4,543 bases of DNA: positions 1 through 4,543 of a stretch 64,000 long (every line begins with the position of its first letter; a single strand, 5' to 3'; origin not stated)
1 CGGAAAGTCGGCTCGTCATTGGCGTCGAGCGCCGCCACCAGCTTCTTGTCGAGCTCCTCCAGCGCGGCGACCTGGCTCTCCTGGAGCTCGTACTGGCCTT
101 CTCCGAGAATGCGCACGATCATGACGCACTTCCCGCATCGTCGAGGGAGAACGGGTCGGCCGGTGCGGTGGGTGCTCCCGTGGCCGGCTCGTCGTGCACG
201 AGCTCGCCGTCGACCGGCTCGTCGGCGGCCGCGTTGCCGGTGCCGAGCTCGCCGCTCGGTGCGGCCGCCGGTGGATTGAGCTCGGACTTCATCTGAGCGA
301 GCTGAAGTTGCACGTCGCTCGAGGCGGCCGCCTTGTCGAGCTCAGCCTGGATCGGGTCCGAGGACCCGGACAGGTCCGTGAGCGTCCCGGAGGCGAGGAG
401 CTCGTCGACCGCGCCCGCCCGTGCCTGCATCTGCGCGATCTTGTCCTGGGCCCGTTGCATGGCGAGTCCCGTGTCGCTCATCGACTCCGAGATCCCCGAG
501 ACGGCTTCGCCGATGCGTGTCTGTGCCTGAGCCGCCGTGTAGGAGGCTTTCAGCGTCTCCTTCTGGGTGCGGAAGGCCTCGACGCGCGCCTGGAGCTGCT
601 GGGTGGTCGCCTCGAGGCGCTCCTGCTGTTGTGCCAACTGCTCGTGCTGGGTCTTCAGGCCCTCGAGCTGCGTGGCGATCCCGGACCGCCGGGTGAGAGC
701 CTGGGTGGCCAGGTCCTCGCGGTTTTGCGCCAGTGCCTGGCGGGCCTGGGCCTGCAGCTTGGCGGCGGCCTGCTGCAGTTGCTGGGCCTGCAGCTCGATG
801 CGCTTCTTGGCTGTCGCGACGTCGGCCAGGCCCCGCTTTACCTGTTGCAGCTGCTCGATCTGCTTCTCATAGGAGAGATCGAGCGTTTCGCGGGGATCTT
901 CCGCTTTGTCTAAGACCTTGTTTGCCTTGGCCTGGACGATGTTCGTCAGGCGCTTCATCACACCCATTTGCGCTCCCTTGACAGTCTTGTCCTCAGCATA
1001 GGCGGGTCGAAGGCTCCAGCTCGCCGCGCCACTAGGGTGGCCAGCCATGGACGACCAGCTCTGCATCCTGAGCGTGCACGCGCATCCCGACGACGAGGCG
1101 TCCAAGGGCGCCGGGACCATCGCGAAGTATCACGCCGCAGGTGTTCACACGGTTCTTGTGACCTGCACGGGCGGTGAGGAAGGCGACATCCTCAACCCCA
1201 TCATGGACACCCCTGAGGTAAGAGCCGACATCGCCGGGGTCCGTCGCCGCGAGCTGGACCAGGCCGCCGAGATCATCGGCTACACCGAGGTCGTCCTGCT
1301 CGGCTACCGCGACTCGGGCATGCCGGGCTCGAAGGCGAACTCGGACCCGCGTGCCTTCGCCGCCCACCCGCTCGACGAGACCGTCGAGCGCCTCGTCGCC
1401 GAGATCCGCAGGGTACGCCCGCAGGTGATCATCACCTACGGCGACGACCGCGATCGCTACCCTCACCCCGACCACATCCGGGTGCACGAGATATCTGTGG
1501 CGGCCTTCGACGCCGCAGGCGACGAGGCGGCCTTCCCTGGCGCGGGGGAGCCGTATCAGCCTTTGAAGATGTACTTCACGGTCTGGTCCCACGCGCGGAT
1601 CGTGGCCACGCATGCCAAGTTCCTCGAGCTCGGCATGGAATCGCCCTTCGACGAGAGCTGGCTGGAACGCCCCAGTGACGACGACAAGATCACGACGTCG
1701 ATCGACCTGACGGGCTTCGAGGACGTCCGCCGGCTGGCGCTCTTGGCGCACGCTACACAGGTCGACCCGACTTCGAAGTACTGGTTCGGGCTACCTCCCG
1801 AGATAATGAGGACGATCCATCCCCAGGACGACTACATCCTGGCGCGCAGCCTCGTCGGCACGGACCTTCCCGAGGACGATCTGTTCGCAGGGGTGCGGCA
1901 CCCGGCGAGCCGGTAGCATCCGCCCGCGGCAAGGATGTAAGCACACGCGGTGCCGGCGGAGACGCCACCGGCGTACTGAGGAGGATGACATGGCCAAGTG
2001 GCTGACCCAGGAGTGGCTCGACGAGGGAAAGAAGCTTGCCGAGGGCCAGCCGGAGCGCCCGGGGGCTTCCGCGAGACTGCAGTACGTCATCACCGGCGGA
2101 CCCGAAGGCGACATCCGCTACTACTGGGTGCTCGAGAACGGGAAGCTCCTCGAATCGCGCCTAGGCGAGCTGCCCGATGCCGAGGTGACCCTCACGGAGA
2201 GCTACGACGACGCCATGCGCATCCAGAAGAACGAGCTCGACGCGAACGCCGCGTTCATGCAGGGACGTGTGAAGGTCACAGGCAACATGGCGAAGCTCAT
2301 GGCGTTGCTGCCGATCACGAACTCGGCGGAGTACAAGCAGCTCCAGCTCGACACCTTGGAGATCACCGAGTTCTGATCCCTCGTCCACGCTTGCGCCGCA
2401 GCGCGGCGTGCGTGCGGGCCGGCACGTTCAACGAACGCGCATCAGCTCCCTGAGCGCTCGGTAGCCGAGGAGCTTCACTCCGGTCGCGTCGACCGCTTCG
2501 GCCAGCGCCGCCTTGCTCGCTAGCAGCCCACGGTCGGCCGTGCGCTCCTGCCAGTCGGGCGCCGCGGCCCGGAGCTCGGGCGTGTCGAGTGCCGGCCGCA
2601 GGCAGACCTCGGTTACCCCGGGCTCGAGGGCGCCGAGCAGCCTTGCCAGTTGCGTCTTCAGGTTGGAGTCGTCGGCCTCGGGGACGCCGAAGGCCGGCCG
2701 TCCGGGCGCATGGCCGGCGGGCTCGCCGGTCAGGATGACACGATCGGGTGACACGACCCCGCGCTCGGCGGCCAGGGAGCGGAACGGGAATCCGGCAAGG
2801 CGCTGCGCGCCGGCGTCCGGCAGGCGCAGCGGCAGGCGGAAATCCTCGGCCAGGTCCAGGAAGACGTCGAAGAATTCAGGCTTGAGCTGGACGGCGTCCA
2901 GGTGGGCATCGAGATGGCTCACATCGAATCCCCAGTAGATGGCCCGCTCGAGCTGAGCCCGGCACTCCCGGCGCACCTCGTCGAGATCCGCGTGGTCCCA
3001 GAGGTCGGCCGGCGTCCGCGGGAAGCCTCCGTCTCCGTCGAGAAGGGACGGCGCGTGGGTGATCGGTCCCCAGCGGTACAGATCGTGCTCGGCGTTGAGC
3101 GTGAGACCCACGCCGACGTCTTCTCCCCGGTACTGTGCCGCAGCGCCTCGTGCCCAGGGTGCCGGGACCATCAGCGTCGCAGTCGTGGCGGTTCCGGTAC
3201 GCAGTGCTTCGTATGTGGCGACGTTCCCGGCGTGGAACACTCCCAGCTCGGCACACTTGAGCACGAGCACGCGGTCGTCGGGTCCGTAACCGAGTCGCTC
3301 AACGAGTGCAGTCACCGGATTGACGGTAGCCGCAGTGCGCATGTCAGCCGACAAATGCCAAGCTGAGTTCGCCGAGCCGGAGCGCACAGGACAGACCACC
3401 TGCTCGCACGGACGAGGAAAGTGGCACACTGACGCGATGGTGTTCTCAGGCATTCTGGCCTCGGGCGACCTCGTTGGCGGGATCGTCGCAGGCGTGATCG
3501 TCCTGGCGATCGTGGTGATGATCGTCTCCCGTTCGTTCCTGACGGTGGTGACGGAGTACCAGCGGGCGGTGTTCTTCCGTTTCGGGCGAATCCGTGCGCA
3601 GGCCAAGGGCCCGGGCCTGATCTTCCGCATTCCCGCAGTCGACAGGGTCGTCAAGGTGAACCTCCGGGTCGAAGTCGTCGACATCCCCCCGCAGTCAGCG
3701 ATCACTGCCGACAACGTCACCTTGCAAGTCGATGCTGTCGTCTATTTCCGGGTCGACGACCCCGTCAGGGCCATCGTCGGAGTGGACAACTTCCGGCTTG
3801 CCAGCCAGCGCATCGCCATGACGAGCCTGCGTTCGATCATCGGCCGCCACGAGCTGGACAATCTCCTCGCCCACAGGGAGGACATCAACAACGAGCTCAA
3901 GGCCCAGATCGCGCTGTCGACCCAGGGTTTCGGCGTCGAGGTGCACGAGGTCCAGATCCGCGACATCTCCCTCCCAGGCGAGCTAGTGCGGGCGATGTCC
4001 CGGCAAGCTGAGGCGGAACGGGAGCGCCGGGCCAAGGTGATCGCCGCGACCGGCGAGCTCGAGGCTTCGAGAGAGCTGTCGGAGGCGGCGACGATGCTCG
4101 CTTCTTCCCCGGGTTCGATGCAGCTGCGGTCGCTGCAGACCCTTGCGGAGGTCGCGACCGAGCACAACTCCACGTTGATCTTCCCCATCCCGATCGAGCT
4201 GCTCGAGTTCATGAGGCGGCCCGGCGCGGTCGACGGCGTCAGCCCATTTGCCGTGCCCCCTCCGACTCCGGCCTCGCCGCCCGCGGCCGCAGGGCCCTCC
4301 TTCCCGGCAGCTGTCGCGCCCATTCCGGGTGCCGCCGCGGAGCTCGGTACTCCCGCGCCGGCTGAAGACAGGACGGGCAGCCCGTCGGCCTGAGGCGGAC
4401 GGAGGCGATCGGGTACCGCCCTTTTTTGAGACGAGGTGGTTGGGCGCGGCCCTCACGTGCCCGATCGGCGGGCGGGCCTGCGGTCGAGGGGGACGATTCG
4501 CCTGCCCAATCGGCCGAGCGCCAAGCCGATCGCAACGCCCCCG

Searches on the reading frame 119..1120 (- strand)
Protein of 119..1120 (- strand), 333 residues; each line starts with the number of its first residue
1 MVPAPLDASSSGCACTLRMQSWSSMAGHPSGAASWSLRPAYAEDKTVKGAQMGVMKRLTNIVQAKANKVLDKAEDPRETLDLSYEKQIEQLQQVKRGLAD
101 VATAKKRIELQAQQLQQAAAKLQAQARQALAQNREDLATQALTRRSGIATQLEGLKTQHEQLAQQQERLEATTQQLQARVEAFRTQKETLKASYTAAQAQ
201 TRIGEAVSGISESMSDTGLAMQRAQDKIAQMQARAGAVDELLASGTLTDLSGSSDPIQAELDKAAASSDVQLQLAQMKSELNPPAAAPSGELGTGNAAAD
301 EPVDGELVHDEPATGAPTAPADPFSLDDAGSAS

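Call 81: search_solved_structures(query=window:119-1120:-, max_evalue=0.001)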
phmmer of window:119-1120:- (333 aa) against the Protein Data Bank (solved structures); distinct sequences matched with E-value up to 0.001: 10.
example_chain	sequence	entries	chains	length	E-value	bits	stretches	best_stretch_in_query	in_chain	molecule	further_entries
6zvr_B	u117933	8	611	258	7e-20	75.3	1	52-288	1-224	Vipp1 | Phage shock protein A, PspA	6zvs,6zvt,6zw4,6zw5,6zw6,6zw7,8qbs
8qbr_A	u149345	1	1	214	5.5e-19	72.4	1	52-249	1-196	Membrane-associated protein Vipp1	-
8qbw_A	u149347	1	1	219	7.3e-19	72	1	52-255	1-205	Phage shock protein A, PspA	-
8qbv_A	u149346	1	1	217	8.6e-19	71.8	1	52-255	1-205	Membrane-associated protein Vipp1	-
8qfv_0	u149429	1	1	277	1.4e-15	61.3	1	52-267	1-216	Protein sll0617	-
8qhv_0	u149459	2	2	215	1e-14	58.4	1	55-248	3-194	Membrane-associated protein Vipp1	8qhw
7o3w_D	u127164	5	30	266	1.8e-14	57.6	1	55-267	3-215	Protein sll0617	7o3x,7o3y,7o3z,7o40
9eom_A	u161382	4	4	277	2.8e-13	53.7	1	52-267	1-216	Membrane-associated protein Vipp1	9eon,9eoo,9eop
8qhx_D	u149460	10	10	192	2.5e-09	40.7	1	75-247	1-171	Membrane-associated protein Vipp1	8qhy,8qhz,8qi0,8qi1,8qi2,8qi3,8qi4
4whe_A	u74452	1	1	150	1.9e-07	34.5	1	52-190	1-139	Phage shock protein A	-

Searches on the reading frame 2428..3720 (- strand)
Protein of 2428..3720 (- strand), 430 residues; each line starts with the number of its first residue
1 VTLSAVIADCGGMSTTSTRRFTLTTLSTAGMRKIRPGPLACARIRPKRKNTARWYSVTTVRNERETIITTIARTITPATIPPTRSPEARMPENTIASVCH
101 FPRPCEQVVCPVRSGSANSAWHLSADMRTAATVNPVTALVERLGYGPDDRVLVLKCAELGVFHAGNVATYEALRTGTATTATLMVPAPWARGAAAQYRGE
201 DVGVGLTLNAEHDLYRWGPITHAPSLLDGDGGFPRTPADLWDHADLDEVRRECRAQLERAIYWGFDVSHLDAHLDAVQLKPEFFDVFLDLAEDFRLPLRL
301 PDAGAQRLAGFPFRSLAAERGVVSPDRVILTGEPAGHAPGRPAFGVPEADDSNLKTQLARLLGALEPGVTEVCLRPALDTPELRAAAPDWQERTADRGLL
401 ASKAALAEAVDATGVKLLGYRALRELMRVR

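Call 64: search_protein_families(library=pfam, proteins=[window:2428-3720:-], max_evalue=0.0001)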
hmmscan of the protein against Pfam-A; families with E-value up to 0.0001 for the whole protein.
window:2428-3720:- (430 aa): 1 family
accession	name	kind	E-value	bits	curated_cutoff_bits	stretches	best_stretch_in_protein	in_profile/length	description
PF04794.17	YdjC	-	1.6e-34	120.4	29.7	1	159-405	9-260/266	YdjC-like protein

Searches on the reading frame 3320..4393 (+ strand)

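Call 64: search_protein_families(library=pfam, proteins=[window:3320-4393:+], max_evalue=0.0001)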
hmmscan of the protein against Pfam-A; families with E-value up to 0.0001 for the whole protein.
window:3320-4393:+ (357 aa): 2 families
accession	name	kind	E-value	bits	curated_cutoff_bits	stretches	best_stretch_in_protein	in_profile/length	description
PF01145.31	Band_7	-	3.5e-39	135.1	23.6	1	76-246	2-175/176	SPFH domain / Band 7 family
PF13421.11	Band_7_1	-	1.2e-05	25.4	24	1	164-231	139-208/211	SPFH domain-Band 7 family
